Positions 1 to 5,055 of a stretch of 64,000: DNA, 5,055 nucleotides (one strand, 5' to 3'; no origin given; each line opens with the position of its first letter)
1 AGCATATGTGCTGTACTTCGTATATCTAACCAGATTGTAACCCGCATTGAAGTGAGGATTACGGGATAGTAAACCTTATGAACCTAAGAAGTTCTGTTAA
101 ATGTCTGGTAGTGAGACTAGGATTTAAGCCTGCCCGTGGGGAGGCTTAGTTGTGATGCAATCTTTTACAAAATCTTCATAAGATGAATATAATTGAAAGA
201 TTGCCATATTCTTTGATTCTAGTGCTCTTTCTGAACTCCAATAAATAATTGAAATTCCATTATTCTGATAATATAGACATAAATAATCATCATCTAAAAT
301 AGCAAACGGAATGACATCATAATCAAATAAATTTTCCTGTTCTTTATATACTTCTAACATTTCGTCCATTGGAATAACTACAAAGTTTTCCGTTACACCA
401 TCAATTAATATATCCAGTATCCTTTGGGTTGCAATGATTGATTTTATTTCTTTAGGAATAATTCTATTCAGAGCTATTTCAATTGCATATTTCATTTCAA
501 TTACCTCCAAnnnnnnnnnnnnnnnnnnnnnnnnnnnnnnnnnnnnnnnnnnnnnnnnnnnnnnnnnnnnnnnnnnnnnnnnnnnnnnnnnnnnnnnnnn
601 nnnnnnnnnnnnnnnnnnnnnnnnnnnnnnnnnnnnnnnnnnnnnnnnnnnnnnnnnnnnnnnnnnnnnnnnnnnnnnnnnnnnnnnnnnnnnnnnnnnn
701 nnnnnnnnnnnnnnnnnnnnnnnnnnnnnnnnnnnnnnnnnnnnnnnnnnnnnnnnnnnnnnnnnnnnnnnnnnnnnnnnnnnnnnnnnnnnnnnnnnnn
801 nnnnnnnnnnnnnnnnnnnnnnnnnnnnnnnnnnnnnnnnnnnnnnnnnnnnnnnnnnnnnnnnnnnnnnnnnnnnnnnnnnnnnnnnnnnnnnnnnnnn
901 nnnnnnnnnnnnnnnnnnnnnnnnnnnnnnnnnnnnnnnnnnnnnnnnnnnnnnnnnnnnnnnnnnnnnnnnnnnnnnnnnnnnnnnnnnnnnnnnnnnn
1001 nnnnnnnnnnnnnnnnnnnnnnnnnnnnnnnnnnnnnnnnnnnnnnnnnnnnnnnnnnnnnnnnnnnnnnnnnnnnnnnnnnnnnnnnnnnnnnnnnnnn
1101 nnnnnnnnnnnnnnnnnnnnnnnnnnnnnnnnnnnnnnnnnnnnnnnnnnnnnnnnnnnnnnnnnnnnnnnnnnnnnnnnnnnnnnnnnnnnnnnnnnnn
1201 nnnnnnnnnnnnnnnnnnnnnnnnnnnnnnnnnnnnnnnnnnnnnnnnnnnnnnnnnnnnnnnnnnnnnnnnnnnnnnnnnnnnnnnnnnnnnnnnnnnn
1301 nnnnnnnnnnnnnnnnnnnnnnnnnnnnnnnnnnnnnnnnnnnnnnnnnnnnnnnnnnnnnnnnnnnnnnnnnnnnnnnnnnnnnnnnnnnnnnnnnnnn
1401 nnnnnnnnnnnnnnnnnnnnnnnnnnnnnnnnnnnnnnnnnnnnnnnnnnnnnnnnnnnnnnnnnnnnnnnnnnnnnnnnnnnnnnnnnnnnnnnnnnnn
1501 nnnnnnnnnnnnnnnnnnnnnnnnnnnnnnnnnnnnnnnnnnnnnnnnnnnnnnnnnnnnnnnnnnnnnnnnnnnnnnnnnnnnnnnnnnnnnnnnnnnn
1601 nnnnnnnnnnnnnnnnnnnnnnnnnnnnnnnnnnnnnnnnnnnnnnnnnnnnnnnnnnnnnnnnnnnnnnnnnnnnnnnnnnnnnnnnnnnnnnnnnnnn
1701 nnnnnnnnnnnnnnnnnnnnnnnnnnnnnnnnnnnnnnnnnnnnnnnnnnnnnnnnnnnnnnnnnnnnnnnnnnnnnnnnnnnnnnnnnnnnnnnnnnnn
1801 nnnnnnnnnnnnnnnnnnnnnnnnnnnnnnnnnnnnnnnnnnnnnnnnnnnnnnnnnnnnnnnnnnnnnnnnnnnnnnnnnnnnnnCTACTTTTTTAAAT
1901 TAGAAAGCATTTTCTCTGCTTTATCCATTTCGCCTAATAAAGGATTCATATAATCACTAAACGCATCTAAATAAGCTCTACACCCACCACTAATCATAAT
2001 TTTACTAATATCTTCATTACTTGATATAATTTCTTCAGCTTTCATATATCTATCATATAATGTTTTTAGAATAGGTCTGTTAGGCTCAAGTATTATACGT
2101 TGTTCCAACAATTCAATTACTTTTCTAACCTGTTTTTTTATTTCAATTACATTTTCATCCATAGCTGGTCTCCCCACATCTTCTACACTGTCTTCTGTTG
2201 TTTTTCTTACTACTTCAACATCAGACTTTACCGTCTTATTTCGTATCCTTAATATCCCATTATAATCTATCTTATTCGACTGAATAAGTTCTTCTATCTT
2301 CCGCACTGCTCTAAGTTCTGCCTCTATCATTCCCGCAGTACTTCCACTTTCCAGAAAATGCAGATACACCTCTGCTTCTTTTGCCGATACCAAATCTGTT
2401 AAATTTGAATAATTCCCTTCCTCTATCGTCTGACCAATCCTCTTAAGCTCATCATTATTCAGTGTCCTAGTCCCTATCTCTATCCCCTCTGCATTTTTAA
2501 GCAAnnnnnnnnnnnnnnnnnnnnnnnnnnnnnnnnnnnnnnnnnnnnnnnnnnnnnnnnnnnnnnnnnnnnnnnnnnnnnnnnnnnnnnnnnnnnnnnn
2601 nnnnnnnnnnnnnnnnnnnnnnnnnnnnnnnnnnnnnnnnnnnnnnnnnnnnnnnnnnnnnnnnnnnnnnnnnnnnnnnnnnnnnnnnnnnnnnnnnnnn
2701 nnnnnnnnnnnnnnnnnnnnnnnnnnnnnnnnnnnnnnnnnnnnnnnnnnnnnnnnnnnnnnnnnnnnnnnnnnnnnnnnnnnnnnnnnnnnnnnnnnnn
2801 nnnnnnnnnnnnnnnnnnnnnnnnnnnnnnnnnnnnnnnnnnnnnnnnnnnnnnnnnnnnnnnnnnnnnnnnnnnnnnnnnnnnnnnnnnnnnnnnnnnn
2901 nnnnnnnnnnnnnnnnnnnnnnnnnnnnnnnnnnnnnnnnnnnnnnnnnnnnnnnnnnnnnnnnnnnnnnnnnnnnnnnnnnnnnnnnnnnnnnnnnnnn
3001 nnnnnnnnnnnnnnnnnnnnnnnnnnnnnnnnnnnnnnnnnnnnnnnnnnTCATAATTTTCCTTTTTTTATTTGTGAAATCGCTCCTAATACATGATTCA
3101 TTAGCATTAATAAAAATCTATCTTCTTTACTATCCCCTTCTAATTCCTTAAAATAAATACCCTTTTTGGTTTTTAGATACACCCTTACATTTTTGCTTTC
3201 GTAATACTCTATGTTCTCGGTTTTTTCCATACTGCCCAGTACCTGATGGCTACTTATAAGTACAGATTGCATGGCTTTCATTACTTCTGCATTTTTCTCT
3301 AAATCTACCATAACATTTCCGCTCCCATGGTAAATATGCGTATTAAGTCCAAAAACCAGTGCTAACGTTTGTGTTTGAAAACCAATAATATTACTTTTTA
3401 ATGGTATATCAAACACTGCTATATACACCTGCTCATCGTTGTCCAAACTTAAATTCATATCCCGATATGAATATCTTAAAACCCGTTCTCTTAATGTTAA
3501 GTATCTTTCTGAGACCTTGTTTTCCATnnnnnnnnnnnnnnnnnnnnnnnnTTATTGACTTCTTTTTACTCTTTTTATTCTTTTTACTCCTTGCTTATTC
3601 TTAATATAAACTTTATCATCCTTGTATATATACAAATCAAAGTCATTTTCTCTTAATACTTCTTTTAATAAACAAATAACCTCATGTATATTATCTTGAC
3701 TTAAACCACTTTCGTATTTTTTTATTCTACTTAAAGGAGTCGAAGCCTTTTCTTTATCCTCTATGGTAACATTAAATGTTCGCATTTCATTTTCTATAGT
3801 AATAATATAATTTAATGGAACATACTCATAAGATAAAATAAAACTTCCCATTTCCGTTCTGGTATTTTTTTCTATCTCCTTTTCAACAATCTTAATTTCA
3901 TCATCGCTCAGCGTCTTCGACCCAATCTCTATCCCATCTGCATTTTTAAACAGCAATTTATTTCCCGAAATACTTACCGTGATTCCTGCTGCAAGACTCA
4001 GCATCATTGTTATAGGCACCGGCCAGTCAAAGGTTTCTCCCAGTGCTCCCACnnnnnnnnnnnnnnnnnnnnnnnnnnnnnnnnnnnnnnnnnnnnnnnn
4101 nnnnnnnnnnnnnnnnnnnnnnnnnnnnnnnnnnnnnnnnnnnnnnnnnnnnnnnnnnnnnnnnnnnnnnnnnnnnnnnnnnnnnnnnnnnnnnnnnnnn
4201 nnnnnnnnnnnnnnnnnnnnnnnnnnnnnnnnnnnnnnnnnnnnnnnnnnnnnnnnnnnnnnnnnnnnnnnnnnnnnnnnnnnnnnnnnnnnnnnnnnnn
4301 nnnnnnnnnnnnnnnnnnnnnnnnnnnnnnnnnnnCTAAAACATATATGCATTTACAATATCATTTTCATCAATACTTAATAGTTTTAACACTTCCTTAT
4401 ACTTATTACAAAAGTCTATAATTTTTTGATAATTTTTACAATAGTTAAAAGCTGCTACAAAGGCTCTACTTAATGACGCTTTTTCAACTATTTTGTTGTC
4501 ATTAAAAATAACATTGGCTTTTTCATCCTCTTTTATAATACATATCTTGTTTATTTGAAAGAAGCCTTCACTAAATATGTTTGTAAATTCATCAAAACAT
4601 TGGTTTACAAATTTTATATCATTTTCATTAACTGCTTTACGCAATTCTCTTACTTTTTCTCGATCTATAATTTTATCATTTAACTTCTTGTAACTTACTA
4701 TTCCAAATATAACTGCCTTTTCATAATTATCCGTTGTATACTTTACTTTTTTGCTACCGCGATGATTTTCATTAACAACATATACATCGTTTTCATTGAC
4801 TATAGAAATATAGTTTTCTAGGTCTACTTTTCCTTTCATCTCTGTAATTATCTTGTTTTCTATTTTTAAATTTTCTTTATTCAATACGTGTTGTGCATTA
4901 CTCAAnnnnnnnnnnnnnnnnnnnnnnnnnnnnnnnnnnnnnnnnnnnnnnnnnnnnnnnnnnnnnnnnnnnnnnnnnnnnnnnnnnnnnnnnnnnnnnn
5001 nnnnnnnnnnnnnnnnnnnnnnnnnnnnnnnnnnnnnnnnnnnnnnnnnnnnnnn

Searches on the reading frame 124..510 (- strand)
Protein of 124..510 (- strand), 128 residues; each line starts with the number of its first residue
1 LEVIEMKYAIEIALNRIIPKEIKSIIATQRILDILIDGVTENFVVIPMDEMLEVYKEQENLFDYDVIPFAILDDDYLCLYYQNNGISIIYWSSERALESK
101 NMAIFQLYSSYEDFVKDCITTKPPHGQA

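Call 8: search_protein_families(library=pfam, proteins=[window:124-510:-], max_evalue=0.01)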
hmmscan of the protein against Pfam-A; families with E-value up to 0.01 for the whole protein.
window:124-510:- (128 aa): 1 family
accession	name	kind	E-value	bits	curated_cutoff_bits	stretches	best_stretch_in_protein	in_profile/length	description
PF09346.15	SMI1_KNR4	-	0.00061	20.8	25.4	1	39-116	41-124/125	SMI1 / KNR4 family (SUKH-1)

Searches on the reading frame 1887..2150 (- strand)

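Call 30: search_protein_families(library=pfam, proteins=[window:1887-2150:-], max_evalue=1)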
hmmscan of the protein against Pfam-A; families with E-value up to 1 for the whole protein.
window:1887-2150:- (87 aa): 1 family
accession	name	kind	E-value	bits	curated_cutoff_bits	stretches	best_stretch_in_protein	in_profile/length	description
PF11564.14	BpuJI_N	-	0.087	12.5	25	1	9-53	123-163/278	Restriction endonuclease BpuJI - N terminal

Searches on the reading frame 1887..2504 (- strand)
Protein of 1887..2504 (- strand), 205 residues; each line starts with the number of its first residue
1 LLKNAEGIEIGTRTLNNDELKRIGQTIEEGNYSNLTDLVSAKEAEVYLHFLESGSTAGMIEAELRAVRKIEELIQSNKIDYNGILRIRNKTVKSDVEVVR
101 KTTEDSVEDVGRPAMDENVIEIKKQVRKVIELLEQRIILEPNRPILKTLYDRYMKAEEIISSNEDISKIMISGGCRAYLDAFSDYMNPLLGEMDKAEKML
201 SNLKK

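Call 8: search_protein_families(library=pfam, proteins=[window:1887-2504:-], max_evalue=0.01)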
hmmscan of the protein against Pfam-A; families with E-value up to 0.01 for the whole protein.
window:1887-2504:- (205 aa): 0 families

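Call 20: find_homologous_proteins(query=window:1890-2504:-, max_evalue=0.001)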
Query window:1890-2504:- (205 aa): 77 proteins with E <= 0.001 among 435 candidates.
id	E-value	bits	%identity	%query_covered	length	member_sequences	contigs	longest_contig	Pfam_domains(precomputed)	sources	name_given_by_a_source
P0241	3.1e-122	423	99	100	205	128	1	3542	PF27174.1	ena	-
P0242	7.1e-64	233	100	56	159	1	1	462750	-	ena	-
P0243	1.4e-61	226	96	57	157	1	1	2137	-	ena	-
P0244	3.5e-61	224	96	57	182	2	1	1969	-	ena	-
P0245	2.1e-59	219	92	57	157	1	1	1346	-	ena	-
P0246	1.0e-58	216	93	56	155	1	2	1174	-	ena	-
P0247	1.0e-55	206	88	57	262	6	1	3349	PF15532.12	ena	-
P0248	7.2e-53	197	86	56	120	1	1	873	-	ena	-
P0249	4.9e-52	195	97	48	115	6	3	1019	PF27174.1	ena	-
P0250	3.1e-51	192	88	54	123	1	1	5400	PF27174.1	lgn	-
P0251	9.1e-50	187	58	88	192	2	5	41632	PF27174.1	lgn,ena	-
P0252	9.8e-48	181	97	45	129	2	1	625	PF27174.1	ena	-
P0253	1.2e-47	180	99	44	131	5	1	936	PF27174.1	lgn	-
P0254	4.0e-47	179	97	44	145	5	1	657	PF27174.1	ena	-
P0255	4.6e-47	178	66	68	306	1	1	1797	PF14436.12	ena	-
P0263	2.1e-46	176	73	66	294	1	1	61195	PF27174.1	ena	-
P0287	1.0e-44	171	74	57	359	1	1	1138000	PF14449.12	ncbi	-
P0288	1.2e-44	170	74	57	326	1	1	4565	PF14414.13,PF12639.14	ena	-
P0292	2.3e-42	163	79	49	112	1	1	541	PF27174.1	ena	-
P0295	8.8e-41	158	100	39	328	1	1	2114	PF00091.32,PF27174.1,PF12327.14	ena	-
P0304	1.7e-32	131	71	42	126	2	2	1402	PF27174.1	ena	-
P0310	2.8e-27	114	68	40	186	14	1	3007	PF27174.1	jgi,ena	-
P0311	6.5e-25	106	73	34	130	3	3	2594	PF27174.1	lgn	-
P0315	1.4e-17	82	100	21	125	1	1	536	PF27174.1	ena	-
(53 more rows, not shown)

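Call 26: find_encoding_contigs(protein=P0287, flank=10000, max_places=3)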
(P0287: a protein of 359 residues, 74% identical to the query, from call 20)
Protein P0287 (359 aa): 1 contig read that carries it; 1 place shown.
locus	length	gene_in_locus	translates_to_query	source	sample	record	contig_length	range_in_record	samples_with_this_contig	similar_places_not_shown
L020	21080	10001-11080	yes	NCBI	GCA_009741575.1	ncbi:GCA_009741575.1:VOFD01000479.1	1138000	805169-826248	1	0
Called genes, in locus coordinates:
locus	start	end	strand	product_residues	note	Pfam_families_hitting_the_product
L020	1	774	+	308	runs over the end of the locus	PF00814:TsaD, PF22521:HypF_C_2 (weak), PF02543:Carbam_trans_N (weak)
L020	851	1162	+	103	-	PF00483:NTP_transferase (weak), PF01128:IspD, PF12804:NTP_transf_3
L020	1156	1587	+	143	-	PF01128:IspD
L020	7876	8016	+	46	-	-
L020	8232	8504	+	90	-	-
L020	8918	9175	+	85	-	-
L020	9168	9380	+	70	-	-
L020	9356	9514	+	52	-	-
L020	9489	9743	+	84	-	-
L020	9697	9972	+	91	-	-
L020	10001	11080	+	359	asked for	PF14449:PT-TG (weak)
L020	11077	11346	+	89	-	PF14411:LHH (weak)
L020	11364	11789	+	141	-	-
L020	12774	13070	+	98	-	PF06013:WXG100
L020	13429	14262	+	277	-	PF23598:LRR_14 (faint), PF23952:LRR_EndoS (faint), PF25019:LRR_R13L1-DRL21 (faint), PF12799:LRR_4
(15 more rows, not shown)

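Call 40: search_protein_families(library=ncbifam, proteins=[window:1887-2504:-], max_evalue=0.1)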
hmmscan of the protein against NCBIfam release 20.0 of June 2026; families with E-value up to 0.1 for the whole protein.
window:1887-2504:- (205 aa): 1 family
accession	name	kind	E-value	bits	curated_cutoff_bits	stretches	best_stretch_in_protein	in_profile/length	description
NF003818.2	PRK05409.1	equivalog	0.019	14.6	360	1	113-195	109-183/264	HvfB family MNIO-type RiPP peptide maturase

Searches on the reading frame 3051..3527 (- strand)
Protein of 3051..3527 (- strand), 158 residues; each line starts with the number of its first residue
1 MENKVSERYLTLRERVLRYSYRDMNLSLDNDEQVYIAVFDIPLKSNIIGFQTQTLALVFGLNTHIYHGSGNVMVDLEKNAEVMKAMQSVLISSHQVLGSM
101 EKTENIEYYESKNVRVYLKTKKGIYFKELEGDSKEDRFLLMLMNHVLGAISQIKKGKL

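Call 8: search_protein_families(library=pfam, proteins=[window:3051-3527:-], max_evalue=0.01)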
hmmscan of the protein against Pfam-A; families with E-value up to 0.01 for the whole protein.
window:3051-3527:- (158 aa): 0 families

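Call 40: search_protein_families(library=ncbifam, proteins=[window:3051-3527:-], max_evalue=0.1)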
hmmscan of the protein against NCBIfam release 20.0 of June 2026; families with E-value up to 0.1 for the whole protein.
window:3051-3527:- (158 aa): 1 family
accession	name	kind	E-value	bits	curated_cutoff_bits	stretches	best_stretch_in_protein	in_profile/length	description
NF033210.2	RBP7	equivalog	0.1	12.9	40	0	73-108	6-42/74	reticulate body protein Rbp-7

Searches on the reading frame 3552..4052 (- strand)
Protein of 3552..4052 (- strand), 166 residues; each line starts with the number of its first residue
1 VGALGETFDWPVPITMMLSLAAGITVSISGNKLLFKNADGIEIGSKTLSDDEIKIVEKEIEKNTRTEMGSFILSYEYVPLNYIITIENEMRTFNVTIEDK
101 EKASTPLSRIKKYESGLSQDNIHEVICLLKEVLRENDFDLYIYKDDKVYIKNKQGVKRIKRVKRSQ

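Call 8: search_protein_families(library=pfam, proteins=[window:3552-4052:-], max_evalue=0.01)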
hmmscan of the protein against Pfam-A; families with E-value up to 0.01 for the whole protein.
window:3552-4052:- (166 aa): 0 families

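Call 72: list_cluster_members(proteins=[window:3555-4052:-, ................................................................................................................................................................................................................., L025:4240-5778:-])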
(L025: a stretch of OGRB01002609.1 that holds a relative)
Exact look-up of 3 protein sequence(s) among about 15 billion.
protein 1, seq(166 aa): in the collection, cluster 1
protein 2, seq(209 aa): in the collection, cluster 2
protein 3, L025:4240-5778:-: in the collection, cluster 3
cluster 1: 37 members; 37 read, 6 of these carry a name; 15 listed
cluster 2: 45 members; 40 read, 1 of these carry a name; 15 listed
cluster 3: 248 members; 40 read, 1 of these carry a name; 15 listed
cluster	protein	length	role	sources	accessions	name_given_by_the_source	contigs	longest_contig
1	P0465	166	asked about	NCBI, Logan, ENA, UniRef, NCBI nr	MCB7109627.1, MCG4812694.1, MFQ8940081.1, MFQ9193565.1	hypothetical protein [Agathobacter rectalis] | hypothetical protein n=1 Tax=Agathobacter rectalis TaxID=39491 RepID=UPI0027D27CE2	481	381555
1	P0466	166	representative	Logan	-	-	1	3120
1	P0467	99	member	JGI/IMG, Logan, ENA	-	hypothetical protein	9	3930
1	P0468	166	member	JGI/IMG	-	hypothetical protein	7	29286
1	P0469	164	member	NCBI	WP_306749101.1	pre-toxin TG domain-containing protein, partial [Agathobacter rectalis]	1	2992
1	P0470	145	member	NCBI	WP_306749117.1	pre-toxin TG domain-containing protein, partial [Agathobacter rectalis]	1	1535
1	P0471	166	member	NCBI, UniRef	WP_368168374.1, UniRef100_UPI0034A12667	hypothetical protein [Agathobacter rectalis] | hypothetical protein n=1 Tax=Agathobacter rectalis TaxID=39491 RepID=UPI0034A12667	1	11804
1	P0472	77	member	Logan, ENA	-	-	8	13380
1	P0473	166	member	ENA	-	-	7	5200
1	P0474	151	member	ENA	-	-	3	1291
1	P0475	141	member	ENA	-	-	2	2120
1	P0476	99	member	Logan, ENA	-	-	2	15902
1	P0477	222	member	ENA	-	-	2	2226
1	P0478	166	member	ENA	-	-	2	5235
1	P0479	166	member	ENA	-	-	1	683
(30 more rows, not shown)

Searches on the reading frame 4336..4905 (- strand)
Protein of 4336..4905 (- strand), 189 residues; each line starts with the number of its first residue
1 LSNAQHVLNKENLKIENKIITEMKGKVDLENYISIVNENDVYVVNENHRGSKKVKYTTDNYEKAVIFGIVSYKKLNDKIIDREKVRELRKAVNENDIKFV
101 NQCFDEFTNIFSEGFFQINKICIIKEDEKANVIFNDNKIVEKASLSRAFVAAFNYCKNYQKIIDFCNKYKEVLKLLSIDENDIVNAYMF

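Call 8: search_protein_families(library=pfam, proteins=[window:4336-4905:-], max_evalue=0.01)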
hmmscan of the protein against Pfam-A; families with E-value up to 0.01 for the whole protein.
window:4336-4905:- (189 aa): 0 families

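Call 40: search_protein_families(library=ncbifam, proteins=[window:4336-4905:-], max_evalue=0.1)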
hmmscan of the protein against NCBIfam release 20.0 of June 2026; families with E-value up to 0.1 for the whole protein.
window:4336-4905:- (189 aa): 0 families
